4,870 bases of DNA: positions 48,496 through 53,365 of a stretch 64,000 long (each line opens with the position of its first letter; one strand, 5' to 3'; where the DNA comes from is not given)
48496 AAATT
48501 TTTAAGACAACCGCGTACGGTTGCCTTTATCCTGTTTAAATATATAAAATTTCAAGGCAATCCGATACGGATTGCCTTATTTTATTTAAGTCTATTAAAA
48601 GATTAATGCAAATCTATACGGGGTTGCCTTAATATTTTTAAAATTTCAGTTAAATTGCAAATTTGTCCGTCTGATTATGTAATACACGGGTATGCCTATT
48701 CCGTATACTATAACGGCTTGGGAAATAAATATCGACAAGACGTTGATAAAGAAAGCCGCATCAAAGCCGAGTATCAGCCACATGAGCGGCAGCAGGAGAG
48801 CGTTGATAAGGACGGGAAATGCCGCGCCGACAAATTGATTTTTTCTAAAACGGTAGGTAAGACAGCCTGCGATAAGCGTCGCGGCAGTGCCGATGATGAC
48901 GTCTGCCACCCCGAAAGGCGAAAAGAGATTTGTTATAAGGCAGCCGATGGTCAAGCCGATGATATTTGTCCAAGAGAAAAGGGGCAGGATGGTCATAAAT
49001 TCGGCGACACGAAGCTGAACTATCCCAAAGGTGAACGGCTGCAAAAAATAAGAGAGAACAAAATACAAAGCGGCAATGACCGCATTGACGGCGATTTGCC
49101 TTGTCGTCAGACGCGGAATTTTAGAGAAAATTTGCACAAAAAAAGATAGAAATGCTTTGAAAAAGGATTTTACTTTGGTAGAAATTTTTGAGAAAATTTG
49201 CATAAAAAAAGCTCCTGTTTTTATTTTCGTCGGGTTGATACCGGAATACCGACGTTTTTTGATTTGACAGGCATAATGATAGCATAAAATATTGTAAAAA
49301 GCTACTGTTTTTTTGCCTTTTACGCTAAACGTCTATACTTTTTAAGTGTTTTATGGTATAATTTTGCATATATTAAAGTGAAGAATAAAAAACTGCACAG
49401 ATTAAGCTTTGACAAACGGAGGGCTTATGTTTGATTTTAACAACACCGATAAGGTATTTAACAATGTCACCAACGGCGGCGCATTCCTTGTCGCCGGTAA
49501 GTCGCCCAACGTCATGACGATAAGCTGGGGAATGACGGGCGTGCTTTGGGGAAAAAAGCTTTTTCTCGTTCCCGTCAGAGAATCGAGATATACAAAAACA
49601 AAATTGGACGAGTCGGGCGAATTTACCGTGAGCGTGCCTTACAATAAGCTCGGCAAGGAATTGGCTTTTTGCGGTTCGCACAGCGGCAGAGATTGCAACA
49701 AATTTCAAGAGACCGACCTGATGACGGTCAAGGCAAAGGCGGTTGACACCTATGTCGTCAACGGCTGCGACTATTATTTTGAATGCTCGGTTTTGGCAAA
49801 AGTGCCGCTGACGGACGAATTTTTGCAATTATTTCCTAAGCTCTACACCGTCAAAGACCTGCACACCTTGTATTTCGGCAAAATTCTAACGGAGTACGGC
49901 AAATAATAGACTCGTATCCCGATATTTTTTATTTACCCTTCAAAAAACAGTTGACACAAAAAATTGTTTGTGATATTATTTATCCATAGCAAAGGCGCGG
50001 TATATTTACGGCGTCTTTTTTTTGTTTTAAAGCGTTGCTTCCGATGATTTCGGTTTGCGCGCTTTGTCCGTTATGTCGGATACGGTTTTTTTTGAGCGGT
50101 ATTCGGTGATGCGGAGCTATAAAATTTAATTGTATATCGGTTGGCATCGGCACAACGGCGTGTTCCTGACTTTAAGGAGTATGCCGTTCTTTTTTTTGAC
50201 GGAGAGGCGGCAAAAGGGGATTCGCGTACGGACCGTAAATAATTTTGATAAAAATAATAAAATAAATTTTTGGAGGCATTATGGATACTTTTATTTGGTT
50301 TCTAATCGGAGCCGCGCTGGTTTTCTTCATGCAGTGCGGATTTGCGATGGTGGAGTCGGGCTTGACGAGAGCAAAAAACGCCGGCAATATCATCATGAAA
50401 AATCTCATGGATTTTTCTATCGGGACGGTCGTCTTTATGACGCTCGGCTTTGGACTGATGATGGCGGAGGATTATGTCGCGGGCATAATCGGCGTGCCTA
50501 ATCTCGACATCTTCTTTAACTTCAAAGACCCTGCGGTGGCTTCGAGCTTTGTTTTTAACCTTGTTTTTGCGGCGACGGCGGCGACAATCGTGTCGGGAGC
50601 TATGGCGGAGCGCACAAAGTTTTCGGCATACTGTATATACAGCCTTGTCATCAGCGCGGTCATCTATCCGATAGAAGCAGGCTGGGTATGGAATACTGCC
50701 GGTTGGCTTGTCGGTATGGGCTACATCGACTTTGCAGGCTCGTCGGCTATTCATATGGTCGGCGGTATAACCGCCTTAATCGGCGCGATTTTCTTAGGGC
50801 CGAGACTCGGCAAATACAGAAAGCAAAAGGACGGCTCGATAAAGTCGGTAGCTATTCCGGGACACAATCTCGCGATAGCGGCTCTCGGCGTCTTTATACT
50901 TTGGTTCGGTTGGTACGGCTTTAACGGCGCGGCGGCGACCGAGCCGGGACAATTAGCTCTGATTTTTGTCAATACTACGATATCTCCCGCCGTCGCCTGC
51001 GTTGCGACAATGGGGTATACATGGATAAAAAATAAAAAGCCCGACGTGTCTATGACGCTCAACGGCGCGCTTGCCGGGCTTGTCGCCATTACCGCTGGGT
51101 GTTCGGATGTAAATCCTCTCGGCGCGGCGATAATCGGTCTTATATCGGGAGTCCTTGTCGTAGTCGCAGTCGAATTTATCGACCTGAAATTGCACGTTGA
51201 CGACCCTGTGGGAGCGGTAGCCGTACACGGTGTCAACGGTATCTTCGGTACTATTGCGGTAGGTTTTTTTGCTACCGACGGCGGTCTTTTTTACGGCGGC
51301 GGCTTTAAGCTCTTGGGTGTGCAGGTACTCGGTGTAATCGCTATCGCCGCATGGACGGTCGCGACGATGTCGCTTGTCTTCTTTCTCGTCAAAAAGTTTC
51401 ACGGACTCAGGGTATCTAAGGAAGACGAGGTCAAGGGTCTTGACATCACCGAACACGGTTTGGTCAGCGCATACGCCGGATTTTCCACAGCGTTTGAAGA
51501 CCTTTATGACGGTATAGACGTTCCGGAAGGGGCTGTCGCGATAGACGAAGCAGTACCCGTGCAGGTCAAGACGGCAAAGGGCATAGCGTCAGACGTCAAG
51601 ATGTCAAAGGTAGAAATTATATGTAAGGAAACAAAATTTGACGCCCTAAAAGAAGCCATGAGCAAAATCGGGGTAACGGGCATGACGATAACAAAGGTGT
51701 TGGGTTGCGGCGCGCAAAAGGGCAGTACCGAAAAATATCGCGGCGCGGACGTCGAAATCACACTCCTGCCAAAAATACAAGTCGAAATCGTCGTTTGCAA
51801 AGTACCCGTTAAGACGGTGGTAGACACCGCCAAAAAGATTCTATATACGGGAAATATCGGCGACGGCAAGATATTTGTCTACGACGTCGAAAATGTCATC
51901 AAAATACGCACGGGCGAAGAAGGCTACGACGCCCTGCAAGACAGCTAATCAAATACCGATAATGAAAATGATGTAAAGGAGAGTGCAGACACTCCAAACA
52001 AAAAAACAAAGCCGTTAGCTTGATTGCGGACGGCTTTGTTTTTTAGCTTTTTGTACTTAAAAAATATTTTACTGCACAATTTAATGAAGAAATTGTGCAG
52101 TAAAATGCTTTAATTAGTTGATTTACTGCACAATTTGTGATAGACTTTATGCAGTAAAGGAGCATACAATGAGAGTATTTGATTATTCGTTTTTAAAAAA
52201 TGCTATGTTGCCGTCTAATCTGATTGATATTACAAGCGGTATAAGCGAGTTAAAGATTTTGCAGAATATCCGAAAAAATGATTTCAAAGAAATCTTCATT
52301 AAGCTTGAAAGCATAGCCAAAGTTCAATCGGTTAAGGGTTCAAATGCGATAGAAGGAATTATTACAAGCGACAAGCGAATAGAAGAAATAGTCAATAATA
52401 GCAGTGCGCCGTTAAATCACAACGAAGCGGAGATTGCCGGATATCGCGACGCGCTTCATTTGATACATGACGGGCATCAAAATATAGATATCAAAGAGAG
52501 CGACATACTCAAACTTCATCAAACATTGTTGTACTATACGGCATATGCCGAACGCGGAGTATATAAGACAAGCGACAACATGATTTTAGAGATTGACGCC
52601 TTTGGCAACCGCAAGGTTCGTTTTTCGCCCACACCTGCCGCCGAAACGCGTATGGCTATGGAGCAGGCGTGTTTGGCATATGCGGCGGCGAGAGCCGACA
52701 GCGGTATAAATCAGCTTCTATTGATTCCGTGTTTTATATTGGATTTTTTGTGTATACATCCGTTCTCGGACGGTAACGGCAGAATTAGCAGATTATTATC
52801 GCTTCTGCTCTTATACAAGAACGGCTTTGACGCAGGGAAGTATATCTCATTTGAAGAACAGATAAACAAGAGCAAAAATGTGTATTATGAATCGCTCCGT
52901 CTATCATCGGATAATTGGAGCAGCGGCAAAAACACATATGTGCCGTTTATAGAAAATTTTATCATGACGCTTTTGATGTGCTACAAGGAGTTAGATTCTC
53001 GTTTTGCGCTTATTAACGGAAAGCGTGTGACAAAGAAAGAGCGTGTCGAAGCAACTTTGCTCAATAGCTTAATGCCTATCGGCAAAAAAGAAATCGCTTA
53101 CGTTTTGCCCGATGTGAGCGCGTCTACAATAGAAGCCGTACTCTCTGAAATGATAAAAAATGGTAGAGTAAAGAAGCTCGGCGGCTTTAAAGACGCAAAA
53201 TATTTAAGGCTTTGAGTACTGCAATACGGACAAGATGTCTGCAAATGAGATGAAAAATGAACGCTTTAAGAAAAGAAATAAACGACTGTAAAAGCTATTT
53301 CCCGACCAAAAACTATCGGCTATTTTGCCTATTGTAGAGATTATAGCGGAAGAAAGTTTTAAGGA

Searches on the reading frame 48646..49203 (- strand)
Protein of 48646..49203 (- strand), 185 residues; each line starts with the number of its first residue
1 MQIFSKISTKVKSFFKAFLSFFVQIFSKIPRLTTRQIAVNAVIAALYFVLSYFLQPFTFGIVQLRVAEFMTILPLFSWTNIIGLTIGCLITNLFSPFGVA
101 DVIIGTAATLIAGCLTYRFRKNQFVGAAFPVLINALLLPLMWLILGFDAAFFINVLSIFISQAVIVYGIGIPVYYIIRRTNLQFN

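Call 68: search_protein_families(library=pfam, max_evalue=0.00001, proteins=[window:48646-49203:-])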
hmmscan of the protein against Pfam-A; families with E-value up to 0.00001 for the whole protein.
window:48646-49203:- (185 aa): 1 family
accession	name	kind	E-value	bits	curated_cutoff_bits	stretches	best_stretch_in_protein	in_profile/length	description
PF06177.16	QueT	-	2.9e-38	131.8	33.7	1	37-178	1-140/141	QueT transporter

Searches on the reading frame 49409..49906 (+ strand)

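Call 68: search_protein_families(library=pfam, max_evalue=0.00001, proteins=[window:49409-49906:+])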
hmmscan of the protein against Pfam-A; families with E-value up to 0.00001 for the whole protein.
window:49409-49906:+ (165 aa): 1 family
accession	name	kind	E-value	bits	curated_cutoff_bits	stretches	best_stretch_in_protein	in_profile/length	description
PF01613.24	Flavin_Reduct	-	6.9e-12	46.2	27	1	24-159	8-128/153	Flavin reductase like domain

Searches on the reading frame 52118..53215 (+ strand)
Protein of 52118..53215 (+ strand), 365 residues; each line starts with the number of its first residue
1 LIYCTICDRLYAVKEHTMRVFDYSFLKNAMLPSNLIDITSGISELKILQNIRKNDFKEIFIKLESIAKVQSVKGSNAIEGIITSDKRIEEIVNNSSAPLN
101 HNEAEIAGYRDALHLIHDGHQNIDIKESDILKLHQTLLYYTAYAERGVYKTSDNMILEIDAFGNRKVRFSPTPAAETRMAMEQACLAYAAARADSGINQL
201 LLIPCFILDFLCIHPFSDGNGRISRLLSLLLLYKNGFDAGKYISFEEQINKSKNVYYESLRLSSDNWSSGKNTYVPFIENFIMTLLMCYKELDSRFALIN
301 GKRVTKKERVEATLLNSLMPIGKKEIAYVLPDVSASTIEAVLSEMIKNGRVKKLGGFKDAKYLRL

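Call 69: search_protein_families(library=pfam, max_evalue=0.00001, proteins=[window:52118-53215:+])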
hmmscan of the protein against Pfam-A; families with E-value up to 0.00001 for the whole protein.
window:52118-53215:+ (365 aa): 1 family
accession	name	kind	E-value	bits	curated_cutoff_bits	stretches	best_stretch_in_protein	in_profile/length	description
PF02661.23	Fic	-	4.5e-14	53.5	24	1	125-232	2-93/93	Fic/DOC family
